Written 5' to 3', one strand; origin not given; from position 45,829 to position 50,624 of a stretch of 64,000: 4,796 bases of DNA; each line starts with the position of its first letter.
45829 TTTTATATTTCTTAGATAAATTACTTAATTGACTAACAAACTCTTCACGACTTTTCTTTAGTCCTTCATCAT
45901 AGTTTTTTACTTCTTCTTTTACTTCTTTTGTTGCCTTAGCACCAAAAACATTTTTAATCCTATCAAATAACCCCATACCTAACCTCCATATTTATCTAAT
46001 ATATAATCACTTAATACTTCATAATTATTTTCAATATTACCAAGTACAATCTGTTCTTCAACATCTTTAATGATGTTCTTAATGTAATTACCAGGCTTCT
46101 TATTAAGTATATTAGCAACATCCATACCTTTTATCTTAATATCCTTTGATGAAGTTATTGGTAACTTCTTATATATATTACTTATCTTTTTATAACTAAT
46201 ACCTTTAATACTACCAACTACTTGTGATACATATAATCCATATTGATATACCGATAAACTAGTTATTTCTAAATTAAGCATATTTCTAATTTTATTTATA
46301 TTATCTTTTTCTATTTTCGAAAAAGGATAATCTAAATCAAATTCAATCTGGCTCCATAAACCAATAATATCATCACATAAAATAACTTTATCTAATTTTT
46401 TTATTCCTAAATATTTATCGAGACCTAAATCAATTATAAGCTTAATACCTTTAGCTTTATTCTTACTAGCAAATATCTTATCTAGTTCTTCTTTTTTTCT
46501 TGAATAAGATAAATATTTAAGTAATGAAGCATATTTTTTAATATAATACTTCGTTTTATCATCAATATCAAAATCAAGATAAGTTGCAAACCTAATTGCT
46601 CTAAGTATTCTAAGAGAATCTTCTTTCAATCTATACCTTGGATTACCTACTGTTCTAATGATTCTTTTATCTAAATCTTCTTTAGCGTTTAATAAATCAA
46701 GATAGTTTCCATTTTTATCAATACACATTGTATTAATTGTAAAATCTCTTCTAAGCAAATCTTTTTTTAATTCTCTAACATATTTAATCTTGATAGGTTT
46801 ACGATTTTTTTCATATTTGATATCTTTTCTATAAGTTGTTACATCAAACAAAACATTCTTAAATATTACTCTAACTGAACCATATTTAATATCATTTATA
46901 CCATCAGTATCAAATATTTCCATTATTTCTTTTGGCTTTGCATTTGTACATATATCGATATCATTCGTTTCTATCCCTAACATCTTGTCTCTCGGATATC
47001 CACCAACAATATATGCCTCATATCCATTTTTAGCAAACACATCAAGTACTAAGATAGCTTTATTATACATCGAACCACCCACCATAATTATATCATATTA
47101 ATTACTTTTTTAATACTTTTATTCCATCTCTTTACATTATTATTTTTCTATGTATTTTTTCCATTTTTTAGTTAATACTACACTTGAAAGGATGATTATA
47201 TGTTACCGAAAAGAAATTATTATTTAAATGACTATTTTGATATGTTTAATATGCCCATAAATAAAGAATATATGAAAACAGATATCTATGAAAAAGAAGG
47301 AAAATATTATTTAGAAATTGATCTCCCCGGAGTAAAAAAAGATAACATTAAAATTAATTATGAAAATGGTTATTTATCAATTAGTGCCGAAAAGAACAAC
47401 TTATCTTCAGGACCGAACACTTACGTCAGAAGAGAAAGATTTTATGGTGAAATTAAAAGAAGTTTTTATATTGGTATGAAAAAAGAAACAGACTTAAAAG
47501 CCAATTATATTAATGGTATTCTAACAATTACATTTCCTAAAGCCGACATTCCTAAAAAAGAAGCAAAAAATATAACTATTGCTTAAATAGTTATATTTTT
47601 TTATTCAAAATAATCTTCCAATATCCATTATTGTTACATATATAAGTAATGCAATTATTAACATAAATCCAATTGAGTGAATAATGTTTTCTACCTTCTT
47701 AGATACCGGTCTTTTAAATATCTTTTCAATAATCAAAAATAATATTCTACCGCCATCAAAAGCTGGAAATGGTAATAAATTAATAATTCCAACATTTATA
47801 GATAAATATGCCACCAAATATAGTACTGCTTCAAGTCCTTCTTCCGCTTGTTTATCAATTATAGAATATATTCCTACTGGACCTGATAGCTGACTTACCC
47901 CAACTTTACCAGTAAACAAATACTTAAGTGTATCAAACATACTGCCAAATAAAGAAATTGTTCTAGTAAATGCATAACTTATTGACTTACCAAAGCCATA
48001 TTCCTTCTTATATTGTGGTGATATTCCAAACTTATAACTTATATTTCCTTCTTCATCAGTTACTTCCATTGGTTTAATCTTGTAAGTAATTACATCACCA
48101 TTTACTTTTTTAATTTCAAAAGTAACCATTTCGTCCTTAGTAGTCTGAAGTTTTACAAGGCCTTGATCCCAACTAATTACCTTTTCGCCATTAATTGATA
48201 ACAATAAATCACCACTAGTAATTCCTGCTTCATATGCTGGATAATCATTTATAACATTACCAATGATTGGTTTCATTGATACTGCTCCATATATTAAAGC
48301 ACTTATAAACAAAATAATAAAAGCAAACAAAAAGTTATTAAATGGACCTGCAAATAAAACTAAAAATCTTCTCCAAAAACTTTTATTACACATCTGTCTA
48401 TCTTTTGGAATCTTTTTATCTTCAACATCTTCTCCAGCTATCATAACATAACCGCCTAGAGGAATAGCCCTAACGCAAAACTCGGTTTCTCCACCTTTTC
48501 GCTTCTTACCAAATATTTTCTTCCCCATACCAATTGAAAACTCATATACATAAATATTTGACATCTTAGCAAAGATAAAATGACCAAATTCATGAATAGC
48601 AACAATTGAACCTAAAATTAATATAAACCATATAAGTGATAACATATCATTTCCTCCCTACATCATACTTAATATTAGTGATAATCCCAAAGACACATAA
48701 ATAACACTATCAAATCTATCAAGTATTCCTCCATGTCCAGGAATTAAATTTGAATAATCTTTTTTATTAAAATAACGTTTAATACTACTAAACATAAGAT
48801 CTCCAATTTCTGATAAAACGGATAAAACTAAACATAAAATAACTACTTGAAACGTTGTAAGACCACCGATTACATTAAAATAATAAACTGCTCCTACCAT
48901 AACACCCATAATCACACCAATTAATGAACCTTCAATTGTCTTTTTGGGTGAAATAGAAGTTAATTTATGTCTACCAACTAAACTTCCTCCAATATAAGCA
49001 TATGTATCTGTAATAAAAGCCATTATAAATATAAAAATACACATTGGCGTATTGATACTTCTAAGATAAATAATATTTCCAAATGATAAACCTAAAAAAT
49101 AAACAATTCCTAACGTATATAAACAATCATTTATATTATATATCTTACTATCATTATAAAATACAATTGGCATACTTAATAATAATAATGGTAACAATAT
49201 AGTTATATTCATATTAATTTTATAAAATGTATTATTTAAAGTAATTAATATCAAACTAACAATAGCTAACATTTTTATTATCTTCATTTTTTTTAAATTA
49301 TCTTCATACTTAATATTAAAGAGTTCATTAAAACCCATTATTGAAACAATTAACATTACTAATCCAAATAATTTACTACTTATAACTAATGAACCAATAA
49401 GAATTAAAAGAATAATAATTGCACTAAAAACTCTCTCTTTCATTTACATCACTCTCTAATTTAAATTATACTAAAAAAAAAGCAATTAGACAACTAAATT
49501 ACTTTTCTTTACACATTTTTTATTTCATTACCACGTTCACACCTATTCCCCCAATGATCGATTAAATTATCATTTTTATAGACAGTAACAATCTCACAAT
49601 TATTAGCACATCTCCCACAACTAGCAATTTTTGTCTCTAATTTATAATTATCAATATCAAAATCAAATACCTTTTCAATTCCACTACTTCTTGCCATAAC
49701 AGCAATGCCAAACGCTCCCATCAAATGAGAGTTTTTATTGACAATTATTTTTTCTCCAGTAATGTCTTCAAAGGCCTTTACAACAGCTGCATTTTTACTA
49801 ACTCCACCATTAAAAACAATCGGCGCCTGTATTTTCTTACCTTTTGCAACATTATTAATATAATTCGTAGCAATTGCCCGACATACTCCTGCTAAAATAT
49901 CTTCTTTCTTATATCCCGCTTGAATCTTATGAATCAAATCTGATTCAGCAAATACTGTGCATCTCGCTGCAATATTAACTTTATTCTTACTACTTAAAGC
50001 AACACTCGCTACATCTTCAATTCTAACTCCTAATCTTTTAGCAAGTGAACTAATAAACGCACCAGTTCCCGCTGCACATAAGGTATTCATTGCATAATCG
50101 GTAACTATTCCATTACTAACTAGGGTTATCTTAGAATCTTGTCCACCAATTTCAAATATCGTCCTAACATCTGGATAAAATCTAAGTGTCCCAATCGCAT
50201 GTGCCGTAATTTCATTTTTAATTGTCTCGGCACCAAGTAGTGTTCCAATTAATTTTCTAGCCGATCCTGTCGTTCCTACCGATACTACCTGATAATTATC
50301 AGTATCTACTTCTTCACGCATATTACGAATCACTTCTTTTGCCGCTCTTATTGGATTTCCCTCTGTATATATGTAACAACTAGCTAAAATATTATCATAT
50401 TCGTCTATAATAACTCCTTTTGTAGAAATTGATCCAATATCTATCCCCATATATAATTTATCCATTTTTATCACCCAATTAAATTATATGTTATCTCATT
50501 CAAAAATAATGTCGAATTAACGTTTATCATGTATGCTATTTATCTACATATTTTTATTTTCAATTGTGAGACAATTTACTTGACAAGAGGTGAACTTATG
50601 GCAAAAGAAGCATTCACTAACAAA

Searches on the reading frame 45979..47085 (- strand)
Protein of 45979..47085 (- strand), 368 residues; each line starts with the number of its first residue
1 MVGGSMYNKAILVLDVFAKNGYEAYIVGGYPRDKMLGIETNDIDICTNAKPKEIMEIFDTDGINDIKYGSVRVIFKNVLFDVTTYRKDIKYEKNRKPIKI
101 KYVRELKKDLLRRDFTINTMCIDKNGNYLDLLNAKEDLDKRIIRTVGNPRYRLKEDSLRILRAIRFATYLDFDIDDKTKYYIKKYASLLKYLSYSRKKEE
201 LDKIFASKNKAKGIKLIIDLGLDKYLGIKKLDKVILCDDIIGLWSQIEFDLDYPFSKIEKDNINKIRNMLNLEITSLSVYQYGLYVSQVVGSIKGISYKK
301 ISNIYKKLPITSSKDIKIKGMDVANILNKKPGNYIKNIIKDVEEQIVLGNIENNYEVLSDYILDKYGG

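Call 70: search_protein_families(library=pfam, proteins=[window:45979-47085:-], max_evalue=0.0001)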
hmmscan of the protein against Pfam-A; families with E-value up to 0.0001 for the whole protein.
window:45979-47085:- (368 aa): 3 families
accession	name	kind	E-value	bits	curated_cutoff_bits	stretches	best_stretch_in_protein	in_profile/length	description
PF01743.26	PolyA_pol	-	5.4e-29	101.5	23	1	24-144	1-126/126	Poly A polymerase head domain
PF13735.12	tRNA_NucTran2_2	-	7.2e-16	58.9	27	1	267-361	49-148/149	tRNA nucleotidyltransferase domain 2 putative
PF12627.12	PolyA_pol_RNAbd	-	1.7e-10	40.9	22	1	171-226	1-56/64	Probable RNA and SrmB- binding site of polymerase A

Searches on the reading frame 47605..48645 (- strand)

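Call 70: search_protein_families(library=pfam, proteins=[window:47605-48645:-], max_evalue=0.0001)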
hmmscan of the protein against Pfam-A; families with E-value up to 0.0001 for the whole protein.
window:47605-48645:- (346 aa): 3 families
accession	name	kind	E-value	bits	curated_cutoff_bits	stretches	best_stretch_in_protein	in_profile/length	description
PF02163.28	Peptidase_M50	-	1.2e-66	224.7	27.2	1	7-333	2-221/221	Peptidase family M50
PF17820.7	PDZ_6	-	3.7e-07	30.2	27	1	128-161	2-35/54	PDZ domain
PF13180.12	PDZ_2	-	6.4e-05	23.6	27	0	125-190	13-78/80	PDZ domain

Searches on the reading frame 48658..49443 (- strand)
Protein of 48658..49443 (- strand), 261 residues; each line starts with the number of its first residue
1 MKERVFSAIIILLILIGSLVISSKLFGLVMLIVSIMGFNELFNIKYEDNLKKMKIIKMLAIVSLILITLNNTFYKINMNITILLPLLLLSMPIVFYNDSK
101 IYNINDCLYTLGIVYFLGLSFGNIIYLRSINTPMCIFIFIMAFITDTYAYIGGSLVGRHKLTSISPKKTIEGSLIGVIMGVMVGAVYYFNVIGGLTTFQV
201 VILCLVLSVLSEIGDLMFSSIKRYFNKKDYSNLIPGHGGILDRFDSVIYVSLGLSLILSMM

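Call 70: search_protein_families(library=pfam, proteins=[window:48658-49443:-], max_evalue=0.0001)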
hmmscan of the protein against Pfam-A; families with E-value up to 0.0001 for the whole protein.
window:48658-49443:- (261 aa): 1 family
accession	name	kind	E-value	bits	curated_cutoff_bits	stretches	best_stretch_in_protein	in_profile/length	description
PF01148.25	CTP_transf_1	-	2.5e-45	155.8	24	1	2-258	1-261/264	Cytidylyltransferase family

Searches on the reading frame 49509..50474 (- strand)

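Call 70: search_protein_families(library=pfam, proteins=[window:49509-50474:-], max_evalue=0.0001)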
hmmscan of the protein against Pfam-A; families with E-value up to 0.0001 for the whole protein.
window:49509-50474:- (321 aa): 1 family
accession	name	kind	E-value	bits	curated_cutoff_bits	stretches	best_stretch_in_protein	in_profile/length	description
PF01869.26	BcrAD_BadFG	-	3.7e-48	164.8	31.5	1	10-261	2-271/271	BadF/BadG/BcrA/BcrD ATPase family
